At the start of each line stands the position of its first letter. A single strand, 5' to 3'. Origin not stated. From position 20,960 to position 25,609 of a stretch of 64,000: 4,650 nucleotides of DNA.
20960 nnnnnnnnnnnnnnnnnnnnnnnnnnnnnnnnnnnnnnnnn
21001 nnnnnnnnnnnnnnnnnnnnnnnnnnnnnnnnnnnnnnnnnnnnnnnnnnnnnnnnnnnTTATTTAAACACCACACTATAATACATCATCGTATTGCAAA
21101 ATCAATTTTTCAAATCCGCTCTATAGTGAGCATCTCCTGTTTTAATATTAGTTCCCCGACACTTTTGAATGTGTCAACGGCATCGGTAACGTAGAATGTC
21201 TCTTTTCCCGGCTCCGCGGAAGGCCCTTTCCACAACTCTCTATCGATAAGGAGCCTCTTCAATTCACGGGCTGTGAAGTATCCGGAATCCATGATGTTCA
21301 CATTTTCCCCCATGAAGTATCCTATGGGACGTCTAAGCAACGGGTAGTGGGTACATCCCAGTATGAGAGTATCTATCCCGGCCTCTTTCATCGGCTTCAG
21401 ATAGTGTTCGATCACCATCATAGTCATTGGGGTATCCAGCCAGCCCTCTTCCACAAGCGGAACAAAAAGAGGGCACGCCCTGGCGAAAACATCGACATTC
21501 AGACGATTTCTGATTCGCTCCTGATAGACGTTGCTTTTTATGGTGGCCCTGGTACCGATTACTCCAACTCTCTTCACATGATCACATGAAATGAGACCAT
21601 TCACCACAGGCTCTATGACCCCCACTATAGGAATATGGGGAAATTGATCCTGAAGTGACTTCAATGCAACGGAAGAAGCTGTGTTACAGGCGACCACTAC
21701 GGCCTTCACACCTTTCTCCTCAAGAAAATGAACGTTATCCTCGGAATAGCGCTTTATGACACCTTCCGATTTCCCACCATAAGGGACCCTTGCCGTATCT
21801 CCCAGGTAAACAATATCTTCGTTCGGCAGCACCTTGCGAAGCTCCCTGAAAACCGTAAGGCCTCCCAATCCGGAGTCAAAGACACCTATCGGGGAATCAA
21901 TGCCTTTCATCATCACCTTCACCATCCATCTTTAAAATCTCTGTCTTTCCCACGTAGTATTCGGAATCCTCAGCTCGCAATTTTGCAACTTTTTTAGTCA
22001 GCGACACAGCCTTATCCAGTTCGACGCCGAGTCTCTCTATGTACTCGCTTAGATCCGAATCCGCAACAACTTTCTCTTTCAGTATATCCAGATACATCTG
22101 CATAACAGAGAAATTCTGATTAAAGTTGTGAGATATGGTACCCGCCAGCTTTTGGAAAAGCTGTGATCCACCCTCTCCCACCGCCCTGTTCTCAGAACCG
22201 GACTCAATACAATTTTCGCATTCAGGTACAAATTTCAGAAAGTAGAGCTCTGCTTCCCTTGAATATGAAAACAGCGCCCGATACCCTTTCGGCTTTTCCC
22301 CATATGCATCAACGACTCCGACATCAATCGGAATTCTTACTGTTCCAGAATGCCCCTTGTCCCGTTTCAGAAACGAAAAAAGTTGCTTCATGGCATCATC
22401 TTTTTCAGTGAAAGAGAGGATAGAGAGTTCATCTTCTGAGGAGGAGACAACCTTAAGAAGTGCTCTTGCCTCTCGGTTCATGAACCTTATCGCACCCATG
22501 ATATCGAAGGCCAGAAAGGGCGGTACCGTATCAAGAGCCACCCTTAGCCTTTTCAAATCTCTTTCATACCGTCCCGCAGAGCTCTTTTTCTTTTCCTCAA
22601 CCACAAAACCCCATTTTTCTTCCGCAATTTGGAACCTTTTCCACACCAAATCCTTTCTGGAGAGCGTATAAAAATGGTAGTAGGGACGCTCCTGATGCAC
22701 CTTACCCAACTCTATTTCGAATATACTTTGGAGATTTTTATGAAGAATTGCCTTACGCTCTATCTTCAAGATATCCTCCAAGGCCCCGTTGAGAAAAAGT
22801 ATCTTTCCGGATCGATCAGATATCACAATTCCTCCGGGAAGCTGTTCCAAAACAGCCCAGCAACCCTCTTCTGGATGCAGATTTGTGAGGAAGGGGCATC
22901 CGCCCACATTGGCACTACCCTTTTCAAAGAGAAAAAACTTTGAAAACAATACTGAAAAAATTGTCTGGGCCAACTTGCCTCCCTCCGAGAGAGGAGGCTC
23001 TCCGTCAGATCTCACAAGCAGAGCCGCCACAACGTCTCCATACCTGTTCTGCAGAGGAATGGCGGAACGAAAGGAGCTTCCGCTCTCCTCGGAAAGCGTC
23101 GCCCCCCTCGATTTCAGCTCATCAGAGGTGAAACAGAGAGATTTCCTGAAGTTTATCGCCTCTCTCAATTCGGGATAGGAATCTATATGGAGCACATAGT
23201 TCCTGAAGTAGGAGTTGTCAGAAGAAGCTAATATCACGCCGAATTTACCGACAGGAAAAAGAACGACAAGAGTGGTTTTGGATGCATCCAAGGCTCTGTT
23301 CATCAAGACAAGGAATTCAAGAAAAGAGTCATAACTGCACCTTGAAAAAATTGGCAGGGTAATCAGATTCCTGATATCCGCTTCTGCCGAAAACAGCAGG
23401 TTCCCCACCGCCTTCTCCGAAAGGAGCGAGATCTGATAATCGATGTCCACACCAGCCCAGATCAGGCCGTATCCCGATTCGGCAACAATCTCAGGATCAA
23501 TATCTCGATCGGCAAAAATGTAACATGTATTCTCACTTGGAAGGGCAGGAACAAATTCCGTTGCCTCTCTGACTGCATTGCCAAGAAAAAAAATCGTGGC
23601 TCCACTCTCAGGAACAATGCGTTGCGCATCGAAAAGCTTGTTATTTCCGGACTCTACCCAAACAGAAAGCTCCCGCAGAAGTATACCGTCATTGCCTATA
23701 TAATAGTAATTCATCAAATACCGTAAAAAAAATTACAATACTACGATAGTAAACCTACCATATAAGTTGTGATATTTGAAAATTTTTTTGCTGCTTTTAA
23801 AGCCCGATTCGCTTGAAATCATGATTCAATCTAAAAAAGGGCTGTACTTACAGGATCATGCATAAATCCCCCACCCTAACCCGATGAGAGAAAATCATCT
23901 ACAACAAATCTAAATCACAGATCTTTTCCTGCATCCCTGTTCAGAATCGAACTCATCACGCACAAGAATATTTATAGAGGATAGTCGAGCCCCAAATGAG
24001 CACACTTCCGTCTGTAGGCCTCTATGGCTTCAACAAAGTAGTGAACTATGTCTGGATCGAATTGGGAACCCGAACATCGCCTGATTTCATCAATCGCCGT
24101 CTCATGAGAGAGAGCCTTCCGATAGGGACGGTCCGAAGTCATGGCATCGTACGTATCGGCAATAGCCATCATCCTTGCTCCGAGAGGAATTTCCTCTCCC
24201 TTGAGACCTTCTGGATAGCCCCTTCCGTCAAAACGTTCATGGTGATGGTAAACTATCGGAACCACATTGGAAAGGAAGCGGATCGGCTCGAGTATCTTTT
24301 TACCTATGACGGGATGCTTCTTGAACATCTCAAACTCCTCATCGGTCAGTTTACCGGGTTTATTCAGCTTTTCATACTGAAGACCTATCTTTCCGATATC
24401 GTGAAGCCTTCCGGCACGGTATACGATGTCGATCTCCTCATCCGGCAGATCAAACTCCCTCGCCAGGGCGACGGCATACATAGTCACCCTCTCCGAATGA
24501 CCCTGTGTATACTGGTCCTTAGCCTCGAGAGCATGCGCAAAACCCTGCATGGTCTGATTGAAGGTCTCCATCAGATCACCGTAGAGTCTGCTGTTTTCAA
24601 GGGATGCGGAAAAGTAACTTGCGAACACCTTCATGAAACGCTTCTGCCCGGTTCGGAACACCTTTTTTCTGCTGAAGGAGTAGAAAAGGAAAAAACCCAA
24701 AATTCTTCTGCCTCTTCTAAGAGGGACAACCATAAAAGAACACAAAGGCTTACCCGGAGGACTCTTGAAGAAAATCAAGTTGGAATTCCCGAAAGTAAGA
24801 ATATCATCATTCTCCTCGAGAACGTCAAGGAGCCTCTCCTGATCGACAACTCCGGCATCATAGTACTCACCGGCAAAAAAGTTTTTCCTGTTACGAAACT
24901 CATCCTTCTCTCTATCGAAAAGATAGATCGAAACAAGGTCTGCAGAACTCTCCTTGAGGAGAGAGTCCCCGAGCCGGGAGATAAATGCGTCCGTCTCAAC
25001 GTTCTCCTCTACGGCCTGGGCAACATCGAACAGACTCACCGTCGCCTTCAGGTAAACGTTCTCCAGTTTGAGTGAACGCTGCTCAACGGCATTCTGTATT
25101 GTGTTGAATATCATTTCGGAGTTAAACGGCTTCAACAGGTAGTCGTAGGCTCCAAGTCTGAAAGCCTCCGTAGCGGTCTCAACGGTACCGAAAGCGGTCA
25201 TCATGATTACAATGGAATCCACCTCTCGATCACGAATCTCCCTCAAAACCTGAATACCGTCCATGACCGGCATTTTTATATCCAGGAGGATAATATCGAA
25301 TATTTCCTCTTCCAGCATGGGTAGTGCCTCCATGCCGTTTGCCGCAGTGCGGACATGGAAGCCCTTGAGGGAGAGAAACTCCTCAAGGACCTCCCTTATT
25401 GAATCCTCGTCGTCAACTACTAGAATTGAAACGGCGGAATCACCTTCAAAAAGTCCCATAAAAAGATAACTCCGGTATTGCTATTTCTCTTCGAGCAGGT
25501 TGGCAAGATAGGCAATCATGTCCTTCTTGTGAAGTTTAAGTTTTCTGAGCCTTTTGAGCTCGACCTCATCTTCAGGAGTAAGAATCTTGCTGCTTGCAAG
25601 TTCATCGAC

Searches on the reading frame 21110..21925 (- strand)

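Call 86: search_protein_families(library=ncbifam, proteins=[window:21110-21925:-], max_evalue=0.000001)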
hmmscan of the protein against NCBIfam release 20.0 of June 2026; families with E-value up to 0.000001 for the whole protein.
window:21110-21925:- (271 aa): 5 families
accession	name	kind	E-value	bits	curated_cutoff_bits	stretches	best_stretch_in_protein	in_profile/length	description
NF002035.0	PRK00865.1-3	equivalog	2.2e-78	263.5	328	1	10-271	3-263/267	glutamate racemase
TIGR00067.1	glut_race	equivalog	9.9e-72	241.3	146.65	1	13-256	1-244/251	glutamate racemase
NF002034.1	PRK00865.1-1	equivalog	6.6e-34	117.3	408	1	15-228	3-218/260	glutamate racemase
NF052483.1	racemase_CuyB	equivalog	3.8e-13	49.9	190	1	65-217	64-216/225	cysteate racemase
TIGR00035.1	asp_race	subfamily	7.9e-13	48.5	93.1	1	62-141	66-142/236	amino acid racemase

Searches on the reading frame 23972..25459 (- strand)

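Call 20: search_protein_families(library=pfam, proteins=[window:23972-25459:-], max_evalue=0.001)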
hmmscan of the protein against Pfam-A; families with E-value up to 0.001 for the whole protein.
window:23972-25459:- (495 aa): 4 families
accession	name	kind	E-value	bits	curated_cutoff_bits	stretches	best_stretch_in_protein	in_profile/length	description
PF13487.12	HD_5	-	2.6e-42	144.9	27.2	1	308-471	4-170/170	HD domain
PF00072.30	Response_reg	-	1.5e-31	109.2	30.2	1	12-121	1-110/111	Response regulator receiver domain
PF01966.28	HD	-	1.1e-20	74.5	22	1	320-440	3-116/116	HD domain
PF13492.12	GAF_3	-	6.1e-07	30.3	27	1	172-289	18-129/129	GAF domain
